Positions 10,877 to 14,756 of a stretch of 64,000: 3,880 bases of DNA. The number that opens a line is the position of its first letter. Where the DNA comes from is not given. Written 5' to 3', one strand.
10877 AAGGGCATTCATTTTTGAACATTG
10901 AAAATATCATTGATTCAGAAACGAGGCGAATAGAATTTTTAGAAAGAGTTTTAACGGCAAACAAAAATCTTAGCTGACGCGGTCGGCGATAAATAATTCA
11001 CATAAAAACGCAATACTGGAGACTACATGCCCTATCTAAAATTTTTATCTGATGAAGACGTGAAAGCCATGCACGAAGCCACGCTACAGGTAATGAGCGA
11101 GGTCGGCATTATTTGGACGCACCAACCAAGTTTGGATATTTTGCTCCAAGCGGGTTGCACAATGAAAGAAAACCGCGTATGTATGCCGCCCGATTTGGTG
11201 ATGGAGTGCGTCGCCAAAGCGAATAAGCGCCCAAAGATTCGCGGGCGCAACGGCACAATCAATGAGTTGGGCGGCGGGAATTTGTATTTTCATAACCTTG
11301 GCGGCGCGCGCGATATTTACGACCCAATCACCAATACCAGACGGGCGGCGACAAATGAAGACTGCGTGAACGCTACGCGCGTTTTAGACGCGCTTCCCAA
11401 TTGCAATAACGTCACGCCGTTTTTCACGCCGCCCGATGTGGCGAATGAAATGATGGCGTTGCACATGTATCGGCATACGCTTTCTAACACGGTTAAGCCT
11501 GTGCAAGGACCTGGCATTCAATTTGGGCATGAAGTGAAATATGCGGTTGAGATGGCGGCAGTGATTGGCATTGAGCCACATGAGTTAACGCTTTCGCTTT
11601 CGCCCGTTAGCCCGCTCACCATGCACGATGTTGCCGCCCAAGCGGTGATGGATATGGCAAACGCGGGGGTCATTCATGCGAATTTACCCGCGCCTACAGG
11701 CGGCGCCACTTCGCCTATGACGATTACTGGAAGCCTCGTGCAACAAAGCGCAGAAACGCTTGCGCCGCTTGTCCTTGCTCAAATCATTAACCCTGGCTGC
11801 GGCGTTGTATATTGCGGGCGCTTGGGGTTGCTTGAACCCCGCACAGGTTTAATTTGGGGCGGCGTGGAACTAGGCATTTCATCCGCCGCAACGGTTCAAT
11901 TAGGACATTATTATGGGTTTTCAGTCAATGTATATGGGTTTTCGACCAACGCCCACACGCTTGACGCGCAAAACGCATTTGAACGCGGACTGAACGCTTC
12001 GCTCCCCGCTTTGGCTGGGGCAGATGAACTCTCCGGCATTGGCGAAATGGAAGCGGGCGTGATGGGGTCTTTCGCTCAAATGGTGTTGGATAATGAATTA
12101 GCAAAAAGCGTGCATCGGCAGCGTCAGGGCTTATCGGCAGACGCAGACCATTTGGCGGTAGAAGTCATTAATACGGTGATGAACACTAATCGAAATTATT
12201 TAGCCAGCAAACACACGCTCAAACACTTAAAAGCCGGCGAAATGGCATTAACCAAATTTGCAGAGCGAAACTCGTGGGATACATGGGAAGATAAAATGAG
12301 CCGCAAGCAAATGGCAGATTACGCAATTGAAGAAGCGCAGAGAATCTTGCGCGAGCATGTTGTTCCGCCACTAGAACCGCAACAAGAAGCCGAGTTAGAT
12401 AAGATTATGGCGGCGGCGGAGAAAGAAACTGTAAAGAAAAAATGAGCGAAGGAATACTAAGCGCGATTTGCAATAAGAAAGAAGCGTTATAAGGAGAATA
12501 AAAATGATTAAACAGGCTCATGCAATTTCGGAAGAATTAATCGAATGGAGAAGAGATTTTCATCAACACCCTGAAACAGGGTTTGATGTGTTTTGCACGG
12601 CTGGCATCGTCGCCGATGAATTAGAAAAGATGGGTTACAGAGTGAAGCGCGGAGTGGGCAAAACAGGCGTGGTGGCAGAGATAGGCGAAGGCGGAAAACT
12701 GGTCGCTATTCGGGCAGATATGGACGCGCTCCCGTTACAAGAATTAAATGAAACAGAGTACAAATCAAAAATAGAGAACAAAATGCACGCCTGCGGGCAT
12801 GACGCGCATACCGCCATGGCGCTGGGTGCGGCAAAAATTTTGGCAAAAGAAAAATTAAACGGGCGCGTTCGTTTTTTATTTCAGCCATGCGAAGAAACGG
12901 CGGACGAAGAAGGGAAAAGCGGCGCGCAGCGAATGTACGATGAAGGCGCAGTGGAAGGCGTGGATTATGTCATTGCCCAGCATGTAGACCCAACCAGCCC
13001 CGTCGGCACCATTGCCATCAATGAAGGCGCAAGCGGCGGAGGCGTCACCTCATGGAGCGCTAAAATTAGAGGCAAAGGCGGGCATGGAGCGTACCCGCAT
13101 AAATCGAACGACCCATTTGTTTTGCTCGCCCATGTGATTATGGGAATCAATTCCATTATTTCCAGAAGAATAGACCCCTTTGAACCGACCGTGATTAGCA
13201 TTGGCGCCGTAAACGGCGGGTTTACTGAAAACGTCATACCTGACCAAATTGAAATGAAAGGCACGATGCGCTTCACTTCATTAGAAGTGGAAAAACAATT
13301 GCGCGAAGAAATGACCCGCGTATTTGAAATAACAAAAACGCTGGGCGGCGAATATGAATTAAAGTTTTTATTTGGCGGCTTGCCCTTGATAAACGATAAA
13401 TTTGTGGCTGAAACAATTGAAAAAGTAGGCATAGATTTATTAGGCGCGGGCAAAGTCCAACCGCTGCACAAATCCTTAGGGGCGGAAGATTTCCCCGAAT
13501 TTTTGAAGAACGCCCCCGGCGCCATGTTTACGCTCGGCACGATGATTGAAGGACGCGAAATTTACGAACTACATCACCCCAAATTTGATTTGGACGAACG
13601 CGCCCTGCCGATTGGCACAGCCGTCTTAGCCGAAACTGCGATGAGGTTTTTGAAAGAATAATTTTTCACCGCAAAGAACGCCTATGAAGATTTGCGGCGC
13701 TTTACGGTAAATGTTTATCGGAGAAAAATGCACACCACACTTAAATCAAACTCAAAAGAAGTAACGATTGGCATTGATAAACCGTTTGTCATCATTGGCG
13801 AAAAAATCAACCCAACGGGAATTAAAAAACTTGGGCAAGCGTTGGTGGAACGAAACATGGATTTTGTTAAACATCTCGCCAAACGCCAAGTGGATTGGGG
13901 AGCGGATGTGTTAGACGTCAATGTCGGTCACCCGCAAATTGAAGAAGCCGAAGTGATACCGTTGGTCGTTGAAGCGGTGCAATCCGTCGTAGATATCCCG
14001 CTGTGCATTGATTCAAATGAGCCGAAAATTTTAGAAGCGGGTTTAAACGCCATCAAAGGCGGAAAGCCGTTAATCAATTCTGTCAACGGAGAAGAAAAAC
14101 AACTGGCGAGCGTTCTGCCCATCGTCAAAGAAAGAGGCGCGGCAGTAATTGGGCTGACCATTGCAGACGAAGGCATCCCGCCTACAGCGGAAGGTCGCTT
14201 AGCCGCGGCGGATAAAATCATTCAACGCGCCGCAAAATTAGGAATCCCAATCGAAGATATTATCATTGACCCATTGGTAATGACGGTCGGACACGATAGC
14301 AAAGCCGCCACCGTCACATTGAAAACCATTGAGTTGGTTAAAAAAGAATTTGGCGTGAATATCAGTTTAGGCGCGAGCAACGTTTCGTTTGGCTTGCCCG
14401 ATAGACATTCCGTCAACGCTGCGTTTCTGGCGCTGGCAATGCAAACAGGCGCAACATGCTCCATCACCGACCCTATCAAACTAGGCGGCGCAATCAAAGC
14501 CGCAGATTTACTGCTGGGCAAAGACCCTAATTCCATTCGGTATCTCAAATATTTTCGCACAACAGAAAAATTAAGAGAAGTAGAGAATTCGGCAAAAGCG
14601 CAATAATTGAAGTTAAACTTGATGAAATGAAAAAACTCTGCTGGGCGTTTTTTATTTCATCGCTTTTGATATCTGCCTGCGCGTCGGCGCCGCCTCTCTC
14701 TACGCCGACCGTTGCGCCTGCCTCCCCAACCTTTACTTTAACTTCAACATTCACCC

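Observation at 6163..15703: Corrinoid methyltransferase locus with two non-Pyl MttB paralogues interleaved with an S9 peptidase, an M20 aminoacylase and a secreted hydrolase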

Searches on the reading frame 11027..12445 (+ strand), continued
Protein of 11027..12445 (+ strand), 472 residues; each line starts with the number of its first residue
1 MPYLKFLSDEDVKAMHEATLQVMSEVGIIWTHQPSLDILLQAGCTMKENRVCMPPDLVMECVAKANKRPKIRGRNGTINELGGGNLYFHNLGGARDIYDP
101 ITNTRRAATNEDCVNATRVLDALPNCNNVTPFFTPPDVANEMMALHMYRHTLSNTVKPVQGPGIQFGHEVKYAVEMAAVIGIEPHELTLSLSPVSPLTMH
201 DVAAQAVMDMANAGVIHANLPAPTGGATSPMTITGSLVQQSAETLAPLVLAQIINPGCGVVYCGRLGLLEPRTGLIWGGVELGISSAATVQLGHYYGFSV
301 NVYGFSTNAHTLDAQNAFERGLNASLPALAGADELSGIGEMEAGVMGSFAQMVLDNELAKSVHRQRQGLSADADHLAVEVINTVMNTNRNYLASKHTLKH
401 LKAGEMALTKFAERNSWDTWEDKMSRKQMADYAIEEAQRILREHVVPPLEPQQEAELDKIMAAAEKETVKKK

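Call 78: search_protein_families(library=ncbifam, proteins=[L164:2628-4325:+, L164:600-2444:+, L164:8369-9967:+, L164:11422-12486:+, L155:10597-12018:+], max_evalue=1e-8)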
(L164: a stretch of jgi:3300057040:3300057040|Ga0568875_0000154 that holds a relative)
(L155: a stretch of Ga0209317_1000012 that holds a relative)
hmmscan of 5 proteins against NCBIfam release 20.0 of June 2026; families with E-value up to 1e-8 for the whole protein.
L164:2628-4325:+ (565 aa): 10 families
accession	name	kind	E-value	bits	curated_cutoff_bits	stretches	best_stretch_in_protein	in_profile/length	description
NF045467.1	Opp4A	equivalog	5.1e-50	170.2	650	1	92-546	68-542/556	oligopeptide ABC transporter substrate-binding protein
TIGR02294.1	nickel_nikA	equivalog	2e-49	168.5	393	1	88-539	33-481/501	nickel ABC transporter substrate-binding protein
NF047575.1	opine_bind_CntA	exception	2.6e-46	158.3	800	1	87-529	62-503/535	staphylopine-dependent metal ABC transporter substrate-binding lipoprotein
NF011942.0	PRK15413.1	equivalog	1.2e-36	126.5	594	1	107-546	75-497/512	glutathione ABC transporter substrate-binding protein GsiB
NF045468.1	Opp5A_nikA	equivalog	1.7e-35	122.4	600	1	87-540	41-467/488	nickel ABC transporter substrate-binding protein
NF043070.1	DppA_dipep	equivalog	1.6e-28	99.6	1005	1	90-530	60-505/535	dipeptide ABC transporter periplasmic-binding protein DppA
NF011689.0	PRK15109.1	equivalog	2.3e-28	99.2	560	1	85-540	60-519/547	ABC transporter substrate-binding protein SapA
NF011684.0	PRK15104.1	equivalog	3e-22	79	947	1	91-362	70-351/543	oligopeptide ABC transporter substrate-binding protein OppA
TIGR04028.1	SBP_KPN_01854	hypoth_equivalog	4.6e-21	75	468.5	1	103-434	44-378/509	TIGR04028 family ABC transporter substrate-binding protein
NF007287.0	PRK09755.1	equivalog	2.6e-10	39.7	1098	0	90-360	63-341/535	ABC transporter substrate-binding protein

L164:600-2444:+ (614 aa): 2 families
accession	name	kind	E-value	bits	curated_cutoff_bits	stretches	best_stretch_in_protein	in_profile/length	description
NF053518.1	DipepPtdsDpp5Prph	equivalog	1.2e-19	70.3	900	1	190-598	229-639/655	dipeptidyl-peptidase Dpp5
NF033523.0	lasso_peptidase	equivalog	2.1e-16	59.8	400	1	408-609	429-633/638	Atxe2 family lasso peptide isopeptidase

L164:8369-9967:+ (532 aa): 17 families
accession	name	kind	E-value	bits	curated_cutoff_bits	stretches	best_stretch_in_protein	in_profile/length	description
NF006560.0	PRK09061.1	subfamily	2.8e-56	190.9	340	2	378-530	351-512/517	amidohydrolase family protein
NF006689.0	PRK09237.1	equivalog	5.7e-17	61.3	371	1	2-92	3-97/383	amidohydrolase/deacetylase family metallohydrolase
NF009060.0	PRK12394.1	equivalog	1.5e-11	43.7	442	0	2-86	3-89/381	metallo-dependent hydrolase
TIGR00857.1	pyrC_multi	subfamily_domain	5.2e-11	42.2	279.05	0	431-487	316-371/412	dihydroorotase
NF004839.0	PRK06189.1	equivalog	5.4e-11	41.8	631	0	1-64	2-63/451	allantoinase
TIGR03583.1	EF_0837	hypoth_equivalog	5.7e-11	42.1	432.15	0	21-91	15-89/365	amidohydrolase/deacetylase family metallohydrolase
NF011990.0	PRK15446.2-6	subfamily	6.4e-11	41.6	233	0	442-519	321-387/390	alpha-D-ribose 1-methylphosphonate 5-triphosphate diphosphatase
TIGR02318.1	phosphono_phnM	equivalog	8.3e-11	41.4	390.55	0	444-488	318-361/376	phosphonate metabolism protein PhnM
TIGR03178.1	allantoinase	equivalog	1.3e-09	37.4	357.85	0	3-63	1-59/441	allantoinase AllB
NF006839.0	PRK09357.1-4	equivalog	2.2e-09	36.4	576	0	4-63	2-61/422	dihydroorotase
NF011987.0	PRK15446.2-3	subfamily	2.5e-09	36.5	253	0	441-489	321-369/395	alpha-D-ribose 1-methylphosphonate 5-triphosphate diphosphatase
NF006559.0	PRK09060.1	equivalog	3.5e-09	35.5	482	0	2-63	5-64/444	dihydroorotase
NF005748.0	PRK07572.1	subfamily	3.6e-09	36.2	438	0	1-68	1-64/426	cytosine deaminase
NF006688.0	PRK09236.1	equivalog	4.4e-09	35.6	535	0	443-489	344-390/444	dihydroorotase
TIGR02033.1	D-hydantoinase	equivalog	4.6e-09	35.7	393.25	0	5-67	2-63/454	dihydropyrimidinase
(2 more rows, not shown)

L164:11422-12486:+ (354 aa): 1 family
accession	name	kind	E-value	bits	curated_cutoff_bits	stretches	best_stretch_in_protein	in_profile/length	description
NF040521.1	C45_proenzyme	subfamily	7e-72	242.4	85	1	12-337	1-313/313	C45 family autoproteolytic acyltransferase/hydrolase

L155:10597-12018:+ (473 aa): 1 family
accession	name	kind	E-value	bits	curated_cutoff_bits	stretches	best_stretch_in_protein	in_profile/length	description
TIGR02369.2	trimeth_pyl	equivalog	2.3e-60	204.4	525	1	11-455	3-451/469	[trimethylamine--corrinoid protein] Co-methyltransferase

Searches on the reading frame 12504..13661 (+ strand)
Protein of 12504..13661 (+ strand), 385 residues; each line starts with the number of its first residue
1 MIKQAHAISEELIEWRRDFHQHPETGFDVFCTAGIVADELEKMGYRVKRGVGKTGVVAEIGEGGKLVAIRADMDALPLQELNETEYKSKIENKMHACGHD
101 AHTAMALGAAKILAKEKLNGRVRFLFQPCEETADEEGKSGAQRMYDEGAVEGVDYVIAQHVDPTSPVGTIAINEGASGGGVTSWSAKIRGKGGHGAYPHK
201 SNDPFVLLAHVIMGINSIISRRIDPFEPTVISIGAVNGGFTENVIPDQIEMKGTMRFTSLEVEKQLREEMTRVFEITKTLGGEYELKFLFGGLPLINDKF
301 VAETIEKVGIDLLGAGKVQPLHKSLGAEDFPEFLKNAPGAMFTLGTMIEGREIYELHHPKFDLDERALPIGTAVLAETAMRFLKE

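Call 3: search_protein_families(library=pfam, proteins=[window:12504-13661:+])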
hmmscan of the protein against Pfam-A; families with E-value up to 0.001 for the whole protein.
window:12504-13661:+ (385 aa): 2 families
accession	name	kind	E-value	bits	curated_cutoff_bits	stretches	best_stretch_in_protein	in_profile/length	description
PF01546.33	Peptidase_M20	-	1.6e-37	129.9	24.6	1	68-380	1-205/206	Peptidase family M20/M25/M40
PF07687.19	M20_dimer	-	8.1e-14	51.9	21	1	180-274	5-99/107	Peptidase dimerisation domain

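Call 4: search_protein_families(library=ncbifam, proteins=[window:12504-13661:+])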
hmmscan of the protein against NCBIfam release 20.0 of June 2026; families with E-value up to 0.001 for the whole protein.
window:12504-13661:+ (385 aa): 16 families
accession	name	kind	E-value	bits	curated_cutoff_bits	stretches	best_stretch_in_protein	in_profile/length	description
NF040868.1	carboxypep_CpsA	equivalog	9.3e-103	344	500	1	2-383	5-390/391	carboxypeptidase CpsA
TIGR01891.1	amidohydrolases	subfamily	3.6e-100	335.6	153.75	1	12-371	1-366/366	amidohydrolase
NF038260.1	ectoine_DoeB_2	equivalog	3.8e-66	223.5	550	1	12-376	8-373/378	N(2)-acetyl-L-2,4-diaminobutanoate deacetylase DoeB2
TIGR01246.1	dapE_proteo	equivalog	7.7e-16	58.1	361.8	1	37-299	26-294/370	succinyl-diaminopimelate desuccinylase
NF009557.0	PRK13009.1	equivalog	5.8e-14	52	284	1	103-298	106-297/377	succinyl-diaminopimelate desuccinylase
TIGR01910.1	DapE-ArgE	subfamily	1.4e-12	47.5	217.6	1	51-274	53-276/373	ArgE/DapE family deacylase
NF006365.0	PRK08588.1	subfamily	3.6e-11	43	289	1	52-338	52-340/383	succinyl-diaminopimelate desuccinylase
TIGR01892.1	AcOrn-deacetyl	equivalog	4.9e-10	39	297.7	1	47-284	35-281/365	acetylornithine deacetylase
TIGR01900.1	dapE-gram_pos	equivalog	2e-08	33.5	304.2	1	40-310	33-295/351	succinyl-diaminopimelate desuccinylase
NF006399.0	PRK08651.1-2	equivalog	2.1e-07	30.3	381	1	32-220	30-218/405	succinyl-diaminopimelate desuccinylase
TIGR01879.1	hydantase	subfamily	4.2e-06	25.9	204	1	180-307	206-334/401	hydantoinase/carbamoylase family amidase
NF005602.0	PRK07338.1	equivalog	5e-06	25.3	357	1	133-277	163-298/409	hydrolase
NF004788.0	PRK06133.1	subfamily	5.3e-06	25.6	349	1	34-276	71-309/417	glutamate carboxypeptidase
NF009555.0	PRK13004.1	equivalog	0.00023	20.2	321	1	3-226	8-229/399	YgeY family selenium metabolism-linked hydrolase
NF006771.0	PRK09290.1-5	subfamily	0.0003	19.4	399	1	171-307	207-342/413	allantoate amidohydrolase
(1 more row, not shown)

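Call 13: search_solved_structures(query=window:12504-13661:+, max_evalue=1e-20)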
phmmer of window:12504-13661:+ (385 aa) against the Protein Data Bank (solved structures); distinct sequences matched with E-value up to 1e-20: 5.
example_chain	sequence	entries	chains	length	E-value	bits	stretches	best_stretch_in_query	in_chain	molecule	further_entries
1xmb_A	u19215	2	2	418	3.3e-70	240.5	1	9-385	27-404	IAA-amino acid hydrolase homolog 2 | IAA-amino acid hydrolase ILR1-like 2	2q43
1ysj_A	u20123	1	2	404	9.3e-68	232.4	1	8-382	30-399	protein yxeP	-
4ewt_A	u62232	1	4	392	2.2e-61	211.4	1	10-384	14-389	Peptidase, M20/M25/M40 family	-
6slf_A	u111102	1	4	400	6.3e-49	170.4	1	4-362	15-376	N-alpha-acyl-glutamine aminoacylase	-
3io1_A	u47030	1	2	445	7.7e-35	124.1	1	52-382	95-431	Aminobenzoyl-glutamate utilization protein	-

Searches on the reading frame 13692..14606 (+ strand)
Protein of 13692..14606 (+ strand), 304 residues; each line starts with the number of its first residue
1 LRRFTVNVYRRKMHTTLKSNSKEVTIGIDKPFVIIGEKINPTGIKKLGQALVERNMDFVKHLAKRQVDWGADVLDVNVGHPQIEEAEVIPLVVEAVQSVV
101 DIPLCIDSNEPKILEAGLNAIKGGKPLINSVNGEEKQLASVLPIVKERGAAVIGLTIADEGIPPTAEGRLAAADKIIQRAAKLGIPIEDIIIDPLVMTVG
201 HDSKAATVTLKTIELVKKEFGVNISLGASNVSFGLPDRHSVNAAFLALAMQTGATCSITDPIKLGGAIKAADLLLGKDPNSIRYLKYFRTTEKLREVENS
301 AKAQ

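Call 3: search_protein_families(library=pfam, proteins=[window:13692-14606:+])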
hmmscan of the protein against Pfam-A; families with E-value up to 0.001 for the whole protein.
window:13692-14606:+ (304 aa): 2 families
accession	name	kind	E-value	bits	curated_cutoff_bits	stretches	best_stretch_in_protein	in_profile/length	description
PF00809.28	Pterin_bind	-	5e-29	102.1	25.5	1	37-259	2-243/244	Pterin binding enzyme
PF03599.22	CdhD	-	1e-09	38.1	24.8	1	47-207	44-189/387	CO dehydrogenase/acetyl-CoA synthase delta subunit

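Call 4: search_protein_families(library=ncbifam, proteins=[window:13692-14606:+])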
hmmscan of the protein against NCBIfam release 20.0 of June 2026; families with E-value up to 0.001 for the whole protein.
window:13692-14606:+ (304 aa): 7 families
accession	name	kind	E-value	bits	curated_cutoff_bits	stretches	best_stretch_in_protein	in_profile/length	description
NF005719.0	PRK07535.1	domain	1.1e-86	290.3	259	1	32-292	1-262/268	methyltetrahydrofolate:corrinoid/iron-sulfur protein methyltransferase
TIGR02082.1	metH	equivalog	8.6e-42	142.9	1010.85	1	14-264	325-589/1182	methionine synthase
NF040758.1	CODH_ACS_meth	exception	4.6e-38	131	370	1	32-277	4-251/261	carbon monoxide dehydrogenase/acetyl-CoA synthase methytransferase subunit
NF007024.0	PRK09490.1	equivalog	3.8e-27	94.5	1497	1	17-261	345-603/1234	methionine synthase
NF002142.0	PRK00979.1-1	subfamily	5.4e-08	32.2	287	1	93-232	86-221/306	tetrahydromethanopterin S-methyltransferase subunit H family protein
TIGR01496.1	DHPS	equivalog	3.5e-05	23.6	162.6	1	63-233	29-209/258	dihydropteroate synthase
NF003195.0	PRK04165.1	equivalog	9.7e-05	21.4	306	1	90-196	144-235/450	acetyl-CoA decarbonylase/synthase complex subunit gamma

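Call 55: search_solved_structures(query=window:13728-14606:+, max_evalue=1e-15)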
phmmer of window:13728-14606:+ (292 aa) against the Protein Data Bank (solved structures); distinct sequences matched with E-value up to 1e-15: 17.
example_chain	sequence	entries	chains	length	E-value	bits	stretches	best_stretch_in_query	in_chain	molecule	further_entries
2yci_X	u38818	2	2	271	6.8e-40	140.6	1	19-277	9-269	5-METHYLTETRAHYDROFOLATE CORRINOID/IRON SULFUR PROTEIN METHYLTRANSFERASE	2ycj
2yck_X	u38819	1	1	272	6.8e-40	140.6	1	19-277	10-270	5-METHYLTETRAHYDROFOLATE CORRINOID/IRON SULFUR PROTEIN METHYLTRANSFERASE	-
2e7f_A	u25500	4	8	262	1.1e-38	136.6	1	21-278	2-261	5-methyltetrahydrofolate corrinoid/iron sulfur protein methyltransferase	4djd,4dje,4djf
1f6y_A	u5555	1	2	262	1.5e-38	136.1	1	21-278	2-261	5-METHYLTETRAHYDROFOLATE CORRINOID/IRON SULFUR PROTEIN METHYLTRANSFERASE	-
2ogy_A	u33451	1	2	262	1.5e-37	132.9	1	21-278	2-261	5-methyltetrahydrofolate corrinoid/iron sulfur protein methyltransferase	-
4o0q_A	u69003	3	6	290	2e-36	129.2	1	20-277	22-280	Dihydropteroate synthase DHPS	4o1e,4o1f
1q7m_A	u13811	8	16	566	1.7e-32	116.3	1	11-251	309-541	5-methyltetrahydrofolate S-homocysteine methyltransferase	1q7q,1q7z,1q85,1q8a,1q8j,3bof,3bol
5von_A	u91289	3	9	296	7.9e-27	97.7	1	17-251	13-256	5-methyltetrahydrofolate homocysteine S-methyltransferase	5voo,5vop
9cbo_A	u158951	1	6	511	5.6e-26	94.9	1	21-251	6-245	Methionine synthase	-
9cbq_A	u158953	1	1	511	5.7e-26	94.9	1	21-251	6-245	Methionine synthase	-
9cbr_A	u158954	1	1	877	6.7e-26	94.7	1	16-251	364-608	Methionine synthase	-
9cbp_A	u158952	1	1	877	6.7e-26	94.7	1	16-251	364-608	Methionine synthase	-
8ssc_A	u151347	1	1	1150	1.2e-25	93.8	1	16-251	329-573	Methionine synthase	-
8g3h_A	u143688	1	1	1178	2.1e-25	93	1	17-251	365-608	Methionine synthase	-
4ccz_A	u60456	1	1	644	1.1e-20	77.5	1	12-248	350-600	METHIONINE SYNTHASE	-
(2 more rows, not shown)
